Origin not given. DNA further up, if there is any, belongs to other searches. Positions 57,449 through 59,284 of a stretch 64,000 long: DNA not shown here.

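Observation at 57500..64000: Octaheme HAO-family cytochrome heading a napDAGH cluster: candidate NrfA-independent nitrate/nitrite reduction module in a betaproteobacterium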

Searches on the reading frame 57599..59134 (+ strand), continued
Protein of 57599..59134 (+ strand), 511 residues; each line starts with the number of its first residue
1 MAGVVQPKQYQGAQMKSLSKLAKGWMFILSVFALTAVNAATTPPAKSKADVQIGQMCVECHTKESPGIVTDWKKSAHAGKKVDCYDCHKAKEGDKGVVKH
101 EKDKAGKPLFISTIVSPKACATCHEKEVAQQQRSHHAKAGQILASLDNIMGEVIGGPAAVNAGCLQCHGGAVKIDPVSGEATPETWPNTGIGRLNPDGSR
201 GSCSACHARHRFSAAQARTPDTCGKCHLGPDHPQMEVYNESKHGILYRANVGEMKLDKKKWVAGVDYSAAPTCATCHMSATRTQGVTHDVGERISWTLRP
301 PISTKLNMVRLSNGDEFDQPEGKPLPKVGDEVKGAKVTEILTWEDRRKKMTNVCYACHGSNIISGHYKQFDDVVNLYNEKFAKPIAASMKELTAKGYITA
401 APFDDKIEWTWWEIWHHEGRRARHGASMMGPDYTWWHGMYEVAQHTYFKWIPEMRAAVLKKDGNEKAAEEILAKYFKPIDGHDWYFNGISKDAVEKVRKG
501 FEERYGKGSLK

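Call 7: find_homologous_proteins(query=window:57599-59134:+, max_evalue=0.001)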
Query window:57599-59134:+ (511 aa): 8000 proteins with E <= 0.001 among 8000 candidates; the best 120 are listed.
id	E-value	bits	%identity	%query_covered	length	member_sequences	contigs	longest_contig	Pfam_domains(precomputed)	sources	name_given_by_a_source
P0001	0.0e+0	1055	88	97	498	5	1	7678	PF09699.16,PF14537.12,PF13435.12,PF13447.12,PF14522.12,PF22113.2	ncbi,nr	ncbi:MAG: cytochrome C552 [Rhodocyclales bacterium]|nr:cytochrome C552 [Rhodocyclales bacterium]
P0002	0.0e+0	1052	88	97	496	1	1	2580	PF09699.16,PF14537.12,PF13435.12,PF13447.12,PF14522.12,PF22113.2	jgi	jgi:hypothetical protein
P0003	0.0e+0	1035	85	97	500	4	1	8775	PF09699.16,PF14537.12,PF13435.12,PF13447.12,PF14522.12,PF22113.2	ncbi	ncbi:MAG TPA: multiheme c-type cytochrome [Rhodocyclaceae bacterium]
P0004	0.0e+0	1033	84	97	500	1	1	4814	PF09699.16,PF14537.12,PF13435.12,PF13447.12,PF14522.12,PF22113.2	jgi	jgi:hydroxylamine dehydrogenase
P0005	0.0e+0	1022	85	97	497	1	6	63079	PF09699.16,PF14537.12,PF13435.12,PF13447.12,PF14522.12,PF22113.2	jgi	jgi:hydroxylamine dehydrogenase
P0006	0.0e+0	1018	83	97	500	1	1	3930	PF14537.12,PF13435.12,PF13447.12,PF14522.12,PF22113.2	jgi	jgi:cytochrome c553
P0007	0.0e+0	1009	84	97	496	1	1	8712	PF09699.16,PF14537.12,PF13435.12,PF13447.12,PF14522.12,PF22113.2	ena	-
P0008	9.8e-298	1006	83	97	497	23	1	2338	PF09699.16,PF14537.12,PF13435.12,PF13447.12,PF14522.12,PF22113.2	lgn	-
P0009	3.8e-296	1001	84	95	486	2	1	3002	PF09699.16,PF14537.12,PF13435.12,PF03264.20,PF13447.12,PF14522.12,PF22113.2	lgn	-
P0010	2.6e-295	998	93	88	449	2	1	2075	PF09699.16,PF14537.12,PF13435.12,PF13447.12,PF14522.12,PF22113.2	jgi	jgi:hypothetical protein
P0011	8.7e-293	990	82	96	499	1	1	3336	PF09699.16,PF14537.12,PF13435.12,PF03264.20,PF13447.12,PF14522.12,PF22113.2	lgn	-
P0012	6.1e-292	987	82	97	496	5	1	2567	PF09699.16,PF14537.12,PF13435.12,PF13447.12,PF14522.12,PF22113.2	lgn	-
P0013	2.0e-291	985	83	95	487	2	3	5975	PF09699.16,PF14537.12,PF13435.12,PF13447.12,PF14522.12,PF22113.2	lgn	-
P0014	1.7e-290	982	80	97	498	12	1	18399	PF09699.16,PF14537.12,PF13435.12,PF03264.20,PF13447.12,PF14522.12,PF22113.2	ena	-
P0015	8.0e-290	980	81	97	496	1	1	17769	PF09699.16,PF14537.12,PF13435.12,PF13447.12,PF14522.12,PF22113.2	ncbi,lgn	ncbi:MAG: multiheme c-type cytochrome [Betaproteobacteria bacterium]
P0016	6.2e-287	970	81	97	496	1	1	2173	PF09699.16,PF14537.12,PF13435.12,PF13447.12,PF14522.12,PF22113.2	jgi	-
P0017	5.0e-286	967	81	97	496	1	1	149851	PF09699.16,PF14537.12,PF13435.12,PF13447.12,PF14522.12,PF22113.2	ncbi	-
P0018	8.2e-286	966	83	92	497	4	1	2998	PF09699.16,PF14537.12,PF13435.12,PF13447.12,PF14522.12,PF22113.2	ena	-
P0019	1.7e-285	965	80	96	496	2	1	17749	PF09699.16,PF14537.12,PF13435.12,PF13447.12,PF14522.12,PF22113.2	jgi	jgi:hypothetical protein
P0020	1.8e-285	965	81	97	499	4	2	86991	PF09699.16,PF14537.12,PF13435.12,PF13447.12,PF14522.12,PF22113.2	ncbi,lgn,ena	-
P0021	5.6e-283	957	79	96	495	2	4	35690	PF09699.16,PF14537.12,PF13435.12,PF13447.12,PF14522.12,PF22113.2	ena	-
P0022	1.2e-281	953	82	92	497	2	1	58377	PF09699.16,PF14537.12,PF13435.12,PF13447.12,PF14522.12,PF22113.2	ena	-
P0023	3.7e-281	951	83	92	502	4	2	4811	PF09699.16,PF14537.12,PF13435.12,PF13447.12,PF14522.12,PF22113.2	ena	-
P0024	1.9e-280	949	82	92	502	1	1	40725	PF09699.16,PF14537.12,PF13435.12,PF13447.12,PF14522.12,PF22113.2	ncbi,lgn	-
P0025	6.1e-279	944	79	96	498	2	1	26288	PF09699.16,PF14537.12,PF13435.12,PF13447.12,PF14522.12,PF22113.2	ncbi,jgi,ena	-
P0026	3.3e-275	931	80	92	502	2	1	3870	PF09699.16,PF14537.12,PF13435.12,PF13447.12,PF14522.12,PF22113.2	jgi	jgi:hypothetical protein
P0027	5.7e-274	927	80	93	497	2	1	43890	PF09699.16,PF14537.12,PF13435.12,PF13447.12,PF14522.12,PF22113.2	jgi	jgi:hypothetical protein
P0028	1.1e-272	923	82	91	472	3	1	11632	PF09699.16,PF14537.12,PF13435.12,PF13447.12,PF14522.12,PF22113.2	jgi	jgi:hypothetical protein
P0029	3.0e-271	918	79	92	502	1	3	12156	PF09699.16,PF14537.12,PF13435.12,PF13447.12,PF14522.12,PF22113.2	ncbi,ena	-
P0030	1.5e-268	909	76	97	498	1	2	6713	PF14537.12,PF13435.12,PF13447.12,PF14522.12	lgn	-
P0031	9.8e-265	897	78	94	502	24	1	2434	PF09699.16,PF14537.12,PF13447.12,PF14522.12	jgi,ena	jgi:hypothetical protein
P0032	3.1e-262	889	74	98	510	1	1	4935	PF09699.16,PF14537.12,PF13435.12,PF13447.12,PF14522.12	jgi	jgi:hypothetical protein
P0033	2.4e-261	886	77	90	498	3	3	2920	PF09699.16,PF14537.12,PF13435.12,PF13447.12,PF14522.12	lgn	-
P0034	1.2e-260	883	74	95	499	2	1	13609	PF14537.12,PF13435.12,PF13447.12,PF14522.12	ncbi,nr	ncbi:MAG: NapC/NirT family cytochrome c [Magnetococcales bacterium]|nr:NapC/NirT family cytochrome c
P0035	9.6e-260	880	77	91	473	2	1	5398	PF13435.12,PF13447.12,PF14522.12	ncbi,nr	ncbi:MAG: hypothetical protein LBP94_07615 [Zoogloeaceae bacterium]|nr:hypothetical protein [Zoogloe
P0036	1.1e-257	874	73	97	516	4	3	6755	PF09699.16,PF14537.12,PF13435.12,PF13447.12,PF14522.12,PF22113.2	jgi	-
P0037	3.5e-257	872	76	92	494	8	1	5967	PF09699.16,PF14537.12,PF13435.12,PF13447.12,PF14522.12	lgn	-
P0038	1.3e-256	870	75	95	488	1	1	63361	PF09699.16,PF14537.12,PF13435.12,PF13447.12,PF14522.12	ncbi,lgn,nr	ncbi:MAG: multiheme c-type cytochrome [Gallionellaceae bacterium]|nr:multiheme c-type cytochrome [Ga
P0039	4.8e-256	868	72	97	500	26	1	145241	PF09699.16,PF14537.12,PF13435.12,PF13447.12,PF14522.12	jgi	jgi:hypothetical protein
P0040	2.7e-255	866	72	97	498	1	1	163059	PF09699.16,PF14537.12,PF13435.12,PF13447.12,PF14522.12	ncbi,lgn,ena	-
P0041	5.1e-255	865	73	95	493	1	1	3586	PF09699.16,PF14537.12,PF13435.12,PF13447.12,PF14522.12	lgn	-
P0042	7.9e-255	864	72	95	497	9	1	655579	PF14537.12,PF13435.12,PF13447.12,PF14522.12,PF22113.2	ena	-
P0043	1.8e-254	863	73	96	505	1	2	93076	PF09699.16,PF14537.12,PF13435.12,PF13447.12,PF14522.12,PF22113.2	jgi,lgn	jgi:hypothetical protein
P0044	9.7e-254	861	72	97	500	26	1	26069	PF14537.12,PF13435.12,PF13447.12,PF14522.12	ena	-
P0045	1.2e-253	860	73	95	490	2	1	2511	PF09699.16,PF14537.12,PF13435.12,PF13447.12,PF14522.12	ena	-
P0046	8.5e-253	858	74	94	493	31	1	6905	PF09699.16,PF14537.12,PF13435.12,PF13447.12,PF14522.12,PF22113.2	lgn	-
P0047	3.8e-252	855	74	94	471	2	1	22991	PF09699.16,PF14537.12,PF13435.12,PF13447.12,PF14522.12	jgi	jgi:hypothetical protein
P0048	5.8e-252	855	73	94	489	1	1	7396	PF14537.12,PF13435.12,PF13447.12,PF14522.12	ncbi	ncbi:MAG: multiheme c-type cytochrome [Betaproteobacteria bacterium]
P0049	5.9e-252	855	72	95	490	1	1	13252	PF09699.16,PF14537.12,PF13435.12,PF13447.12,PF14522.12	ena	-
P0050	1.2e-251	854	72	97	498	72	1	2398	PF09699.16,PF14537.12,PF13435.12,PF13447.12,PF14522.12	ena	-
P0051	2.8e-251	853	73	97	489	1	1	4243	PF09699.16,PF14537.12,PF13435.12,PF13447.12,PF14522.12,PF22113.2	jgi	jgi:hypothetical protein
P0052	7.7e-251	851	72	95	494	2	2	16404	PF09699.16,PF14537.12,PF13435.12,PF13447.12,PF14522.12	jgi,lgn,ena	-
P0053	1.2e-250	850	73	95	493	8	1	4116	PF14537.12,PF13435.12,PF13447.12,PF14522.12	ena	-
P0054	2.7e-250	849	71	97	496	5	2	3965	PF09699.16,PF14537.12,PF13435.12,PF13447.12,PF14522.12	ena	-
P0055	3.1e-250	849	72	97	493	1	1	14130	PF09699.16,PF14537.12,PF13435.12,PF03264.20,PF13447.12,PF14522.12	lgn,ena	-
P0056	6.8e-250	848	73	95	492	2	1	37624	PF09699.16,PF14537.12,PF13435.12,PF13447.12,PF14522.12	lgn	-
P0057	1.9e-247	840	72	95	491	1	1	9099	PF14537.12,PF13435.12,PF03264.20,PF13447.12,PF14522.12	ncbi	-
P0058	5.6e-247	838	72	95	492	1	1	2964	PF09699.16,PF14537.12,PF13435.12,PF13447.12,PF14522.12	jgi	jgi:hydroxylamine dehydrogenase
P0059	2.6e-246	836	72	95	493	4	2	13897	PF09699.16,PF14537.12,PF13435.12,PF13447.12,PF14522.12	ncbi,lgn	-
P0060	4.8e-246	835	71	95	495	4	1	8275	PF09699.16,PF14537.12,PF03264.20,PF13447.12,PF14522.12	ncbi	ncbi:MAG: multiheme c-type cytochrome [Burkholderiales bacterium]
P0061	9.7e-246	834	73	91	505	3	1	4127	PF09699.16,PF14537.12,PF13435.12,PF13447.12,PF14522.12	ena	-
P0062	3.0e-245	833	70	96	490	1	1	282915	PF09699.16,PF14537.12,PF13435.12,PF13447.12,PF14522.12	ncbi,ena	-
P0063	3.3e-245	833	74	91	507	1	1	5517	PF09699.16,PF14537.12,PF13435.12,PF13447.12,PF14522.12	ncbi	-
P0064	2.8e-244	829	71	95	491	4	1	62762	PF09699.16,PF14537.12,PF13435.12,PF13447.12,PF14522.12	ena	-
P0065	2.8e-244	829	70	97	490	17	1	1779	PF09699.16,PF14537.12,PF13435.12,PF13447.12,PF14522.12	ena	-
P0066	1.0e-243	828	69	96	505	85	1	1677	PF09699.16,PF14537.12,PF13435.12,PF13447.12,PF14522.12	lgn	-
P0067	1.5e-243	827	73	91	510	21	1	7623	PF09699.16,PF14537.12,PF13435.12,PF13447.12,PF14522.12,PF22113.2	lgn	-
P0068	1.9e-243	827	72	93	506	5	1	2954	PF09699.16,PF14537.12,PF13435.12,PF13447.12,PF14522.12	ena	-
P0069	3.1e-243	826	73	91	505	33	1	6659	PF09699.16,PF14537.12,PF13435.12,PF13447.12,PF14522.12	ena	-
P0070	3.1e-243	826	70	97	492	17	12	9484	PF09699.16,PF14537.12,PF13435.12,PF13447.12,PF14522.12,PF22113.2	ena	-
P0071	1.9e-242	823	70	95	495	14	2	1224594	PF09699.16,PF14537.12,PF13435.12,PF13447.12,PF14522.12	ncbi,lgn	-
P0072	2.1e-241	820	69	95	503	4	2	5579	PF09699.16,PF14537.12,PF13435.12,PF13447.12,PF14522.12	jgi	jgi:hypothetical protein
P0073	6.0e-241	818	70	95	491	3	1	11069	PF09699.16,PF14537.12,PF13435.12,PF13447.12,PF14522.12,PF22113.2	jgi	jgi:hydroxylamine dehydrogenase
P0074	1.4e-240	817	73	91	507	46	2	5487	PF14537.12,PF13435.12,PF13447.12,PF14522.12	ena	-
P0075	1.7e-240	817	70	95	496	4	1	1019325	PF09699.16,PF14537.12,PF13435.12,PF13447.12,PF14522.12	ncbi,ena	-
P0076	1.8e-240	817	70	96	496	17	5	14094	PF09699.16,PF14537.12,PF13435.12,PF13447.12,PF14522.12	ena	-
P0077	2.4e-240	816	71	94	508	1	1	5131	PF09699.16,PF14537.12,PF13435.12,PF13447.12,PF14522.12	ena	-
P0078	2.9e-239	813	72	91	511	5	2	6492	PF09699.16,PF14537.12,PF13435.12,PF13447.12,PF14522.12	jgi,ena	-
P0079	1.2e-238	811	69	95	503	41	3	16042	PF09699.16,PF14537.12,PF13435.12,PF13447.12,PF14522.12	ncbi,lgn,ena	-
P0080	5.8e-238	809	71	93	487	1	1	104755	PF09699.16,PF14537.12,PF13435.12,PF13447.12,PF14522.12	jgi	-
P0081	1.4e-237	807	69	94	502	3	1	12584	PF09699.16,PF14537.12,PF13435.12,PF13447.12,PF14522.12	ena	-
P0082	2.9e-237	806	68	95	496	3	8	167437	PF09699.16,PF14537.12,PF13435.12,PF13447.12,PF14522.12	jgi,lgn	jgi:hypothetical protein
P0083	9.2e-237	805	78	78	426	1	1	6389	PF09699.16,PF14537.12,PF13435.12,PF13447.12,PF14522.12,PF22113.2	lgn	-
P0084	5.5e-236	802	69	95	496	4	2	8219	PF09699.16,PF14537.12,PF13435.12,PF13447.12,PF14522.12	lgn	-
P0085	8.0e-235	798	72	90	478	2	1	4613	PF14537.12,PF13435.12,PF13447.12,PF14522.12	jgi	jgi:hypothetical protein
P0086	1.2e-234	798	68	95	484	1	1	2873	PF09699.16,PF14537.12,PF13435.12,PF13447.12,PF14522.12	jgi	-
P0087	5.0e-234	796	69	94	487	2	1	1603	PF14537.12,PF13435.12,PF13447.12,PF14522.12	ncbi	ncbi:MAG: multiheme c-type cytochrome [Thiobacillaceae bacterium]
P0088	1.7e-233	794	69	91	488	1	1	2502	PF09699.16,PF14537.12,PF13435.12,PF13447.12,PF14522.12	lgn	-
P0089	2.6e-233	793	69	94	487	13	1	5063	PF09699.16,PF14537.12,PF13435.12,PF13447.12,PF14522.12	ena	-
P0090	9.0e-233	791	70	90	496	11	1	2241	PF09699.16,PF14537.12,PF13435.12,PF13447.12,PF14522.12,PF22113.2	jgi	-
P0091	9.3e-233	791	68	96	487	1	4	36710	PF09699.16,PF14537.12,PF13435.12,PF13447.12,PF14522.12,PF22113.2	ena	-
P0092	7.3e-232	788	66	96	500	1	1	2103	PF09699.16,PF14537.12,PF13435.12,PF13447.12,PF14522.12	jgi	jgi:hydroxylamine dehydrogenase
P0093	1.1e-231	788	76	84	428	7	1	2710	PF09699.16,PF13435.12,PF13447.12,PF14522.12,PF22113.2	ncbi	-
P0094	1.3e-231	788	66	95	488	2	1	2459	PF09699.16,PF14537.12,PF13435.12,PF13447.12,PF14522.12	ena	-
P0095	2.0e-231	787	67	95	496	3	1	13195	PF14537.12,PF13435.12,PF13447.12,PF14522.12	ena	-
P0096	3.4e-231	786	72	88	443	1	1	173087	PF09699.16,PF14537.12,PF13435.12,PF13447.12,PF14522.12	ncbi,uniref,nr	ncbi:cytochrome C552 [Parasulfuritortus cantonensis]|uniref:Cytochrome C552 n=1 Tax=Parasulfuritortu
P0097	4.5e-231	786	70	90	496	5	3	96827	PF09699.16,PF14537.12,PF13435.12,PF13447.12,PF14522.12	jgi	jgi:hydroxylamine dehydrogenase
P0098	9.7e-231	785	67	95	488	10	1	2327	PF09699.16,PF14537.12,PF13435.12,PF13447.12,PF14522.12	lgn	-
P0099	1.0e-230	785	69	93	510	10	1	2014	PF14537.12,PF13435.12,PF13447.12,PF14522.12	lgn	-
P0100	1.1e-230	785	68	95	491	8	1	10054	PF09699.16,PF14537.12,PF13435.12,PF13447.12,PF14522.12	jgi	jgi:hydroxylamine dehydrogenase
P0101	1.1e-230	785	66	97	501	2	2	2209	PF09699.16,PF14537.12,PF13435.12,PF13447.12,PF14522.12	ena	-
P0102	2.3e-230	784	67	95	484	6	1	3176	PF09699.16,PF14537.12,PF13435.12,PF13447.12,PF14522.12,PF22113.2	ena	-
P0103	8.1e-230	782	69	90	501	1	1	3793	PF14537.12,PF13435.12,PF13447.12,PF14522.12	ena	-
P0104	1.2e-229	781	68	95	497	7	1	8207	PF14537.12,PF13435.12,PF13447.12,PF14522.12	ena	-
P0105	1.6e-229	781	70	90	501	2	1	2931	PF14537.12,PF13435.12,PF13447.12,PF14522.12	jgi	jgi:hydroxylamine dehydrogenase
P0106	2.2e-229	780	68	90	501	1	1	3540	PF14537.12,PF13435.12,PF13447.12,PF14522.12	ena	-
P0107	3.1e-229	780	67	97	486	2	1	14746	PF09699.16,PF14537.12,PF13435.12,PF13447.12,PF14522.12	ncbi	ncbi:MAG: multiheme c-type cytochrome [Thiobacillaceae bacterium]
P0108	3.8e-229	779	69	91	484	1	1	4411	PF09699.16,PF14537.12,PF13435.12,PF13447.12,PF14522.12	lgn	-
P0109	5.2e-229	779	69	90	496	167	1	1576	PF14537.12,PF13435.12,PF13447.12,PF14522.12,PF22113.2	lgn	-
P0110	5.4e-229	779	65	97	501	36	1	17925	PF14537.12,PF13435.12,PF13447.12,PF14522.12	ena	-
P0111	8.8e-229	778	69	90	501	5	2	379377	PF14537.12,PF13435.12,PF13447.12,PF14522.12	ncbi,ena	ncbi:MAG: multiheme c-type cytochrome [Chromatiaceae bacterium]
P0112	1.7e-228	777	65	98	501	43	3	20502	PF14537.12,PF13435.12,PF13447.12,PF14522.12,PF22113.2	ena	-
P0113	2.1e-228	777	66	95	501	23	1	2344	PF09699.16,PF13435.12,PF13447.12,PF14522.12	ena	-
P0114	2.7e-228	777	67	95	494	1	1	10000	PF09699.16,PF14537.12,PF13435.12,PF13447.12,PF14522.12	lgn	-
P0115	5.5e-228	776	66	95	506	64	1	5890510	PF13435.12,PF13447.12,PF14522.12,PF22113.2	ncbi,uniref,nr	ncbi:multiheme c-type cytochrome [Thiocapsa rosea]|uniref:Multi-heme cytochrome with CxxCH motif n=1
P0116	9.9e-228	775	66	95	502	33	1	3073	PF09699.16,PF14537.12,PF13435.12,PF13447.12,PF14522.12,PF22113.2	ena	-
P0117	1.5e-227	774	66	92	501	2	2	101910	PF14537.12,PF13435.12,PF13447.12,PF14522.12,PF22113.2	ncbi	-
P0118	1.6e-227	774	66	95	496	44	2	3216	PF09699.16,PF14537.12,PF13435.12,PF13447.12,PF14522.12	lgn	-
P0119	1.8e-227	774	68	90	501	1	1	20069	PF14537.12,PF13435.12,PF13447.12,PF14522.12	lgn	-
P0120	3.9e-227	773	64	97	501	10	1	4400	PF14537.12,PF13435.12,PF13447.12,PF14522.12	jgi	jgi:hydroxylamine dehydrogenase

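Call 12: find_related_loci(query=window:57641-59134:+, collection=genome_contigs, flank=10000)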
Query window:57641-59134:+ (497 aa) in genome_contigs; peptide patterns used: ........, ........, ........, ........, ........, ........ (x = any residue, [..] = any of these).
362 stretches matched a pattern; 292 encode a relative of the query (tblastn E <= 1e-3); the best 80 are kept; 80 distinct loci.
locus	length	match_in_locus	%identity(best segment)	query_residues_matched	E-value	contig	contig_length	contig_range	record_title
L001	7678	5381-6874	88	1-497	0e+0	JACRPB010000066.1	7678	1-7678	MAG: Rhodocyclales bacterium isolate NC_groundwater_1976_Pr3_S-0.2um_66_3 scaffold_103222, whole genome shotgun sequence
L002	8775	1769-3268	85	1-497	0e+0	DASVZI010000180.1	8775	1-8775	MAG TPA_asm: Rhodocyclaceae bacterium isolate SMAG_U2624 k141_242684, whole genome shotgun sequence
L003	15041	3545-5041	85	1-497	0e+0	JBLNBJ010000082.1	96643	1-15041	MAG: Ignavibacteria bacterium isolate MAG154 PRJNA951521_bin15_renamed_81, whole genome shotgun sequence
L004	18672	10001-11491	85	1-497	0e+0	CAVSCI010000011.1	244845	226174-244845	MAG: uncultured beta proteobacterium isolate MFD02979.bin.1.94 genome assembly, contig: contig_28527, whole genome shotg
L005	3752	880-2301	86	24-497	0e+0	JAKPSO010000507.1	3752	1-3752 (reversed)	MAG: Pseudomonadota bacterium isolate JPNA_metabat.25 k141_1234872, whole genome shotgun sequence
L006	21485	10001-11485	83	4-497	0e+0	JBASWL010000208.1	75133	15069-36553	MAG: Georgfuchsia sp. isolate MFD12902_ilm_asm_bin13 k127_36080, whole genome shotgun sequence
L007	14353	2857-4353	81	1-497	0e+0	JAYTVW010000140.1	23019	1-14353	MAG: Rhodocyclales bacterium isolate GFS_5745 GFS_5745_139, whole genome shotgun sequence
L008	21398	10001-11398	84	31-497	0e+0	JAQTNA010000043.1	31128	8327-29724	MAG: Rhodocyclaceae bacterium isolate STA_53 NODE_2782_length_31128_cov_28.003032_Sandtown_A, whole genome shotgun seque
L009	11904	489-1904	81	30-497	0e+0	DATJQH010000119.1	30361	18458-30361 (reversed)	MAG TPA_asm: Rhodocyclaceae bacterium isolate SMAG_U14935 k141_499026, whole genome shotgun sequence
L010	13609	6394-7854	74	12-497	0e+0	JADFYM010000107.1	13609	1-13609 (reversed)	MAG: Magnetococcales bacterium isolate nDJH8bin2 nDJH8_bin2_NODE_107_length_13609_cov_23.226079, whole genome shotgun se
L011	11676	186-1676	76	11-497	0e+0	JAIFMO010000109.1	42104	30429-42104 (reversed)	MAG: Sulfuritalea sp. isolate Bin_4_3_4 scaffold_393, whole genome shotgun sequence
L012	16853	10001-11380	78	32-497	0e+0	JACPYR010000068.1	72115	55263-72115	MAG: Nitrosomonadales bacterium isolate NC_groundwater_868_Pr1_S2p5_56_23 Montesol18_S2p5_coassembly_scaffold_1030257, w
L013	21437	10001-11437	75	11-497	0e+0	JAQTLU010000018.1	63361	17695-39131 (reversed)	MAG: Gallionellaceae bacterium isolate STA_24 NODE_896_length_63361_cov_24.111759_Sandtown_A, whole genome shotgun seque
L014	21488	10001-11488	72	2-497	0e+0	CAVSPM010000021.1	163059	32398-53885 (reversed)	MAG: uncultured beta proteobacterium isolate MFD01476.bin.3.321 genome assembly, contig: contig_39671, whole genome shot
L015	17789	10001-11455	74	11-497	0e+0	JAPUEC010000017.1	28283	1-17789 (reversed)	MAG: Rhodocyclaceae bacterium isolate labscale reactor_MAG15 NODE_1210_length_28283_cov_5.934073, whole genome shotgun s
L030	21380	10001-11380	73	32-497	0e+0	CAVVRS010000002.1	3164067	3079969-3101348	MAG: uncultured beta proteobacterium isolate MFD02832.bin.1.23 genome assembly, contig: contig_4344, whole genome shotgu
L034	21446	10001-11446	70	12-497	0e+0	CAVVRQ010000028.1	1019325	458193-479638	MAG: uncultured beta proteobacterium isolate MFD02832.bin.1.133 genome assembly, contig: contig_7433, whole genome shotg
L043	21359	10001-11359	72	39-497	0e+0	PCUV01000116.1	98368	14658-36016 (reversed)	MAG: Comamonadaceae bacterium CG12_big_fil_rev_8_21_14_0_65_59_15 CG12_8_21_14_0.65_scaffold_107_c, whole genome shotgun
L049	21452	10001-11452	67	13-497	0e+0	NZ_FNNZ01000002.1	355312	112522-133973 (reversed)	Thiocapsa roseopersicina strain DSM 217, whole genome shotgun sequence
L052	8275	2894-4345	67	13-497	0e+0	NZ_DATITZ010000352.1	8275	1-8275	MAG: Thiocapsa sp. isolate SMAG_U15968 k141_1041445, whole genome shotgun sequence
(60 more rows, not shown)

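Call 14: find_encoding_contigs(protein=window:57641-59134:+, flank=10000, max_places=4)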
Protein window:57641-59134:+ (497 aa): no gene with exactly this product is on record in the collection.
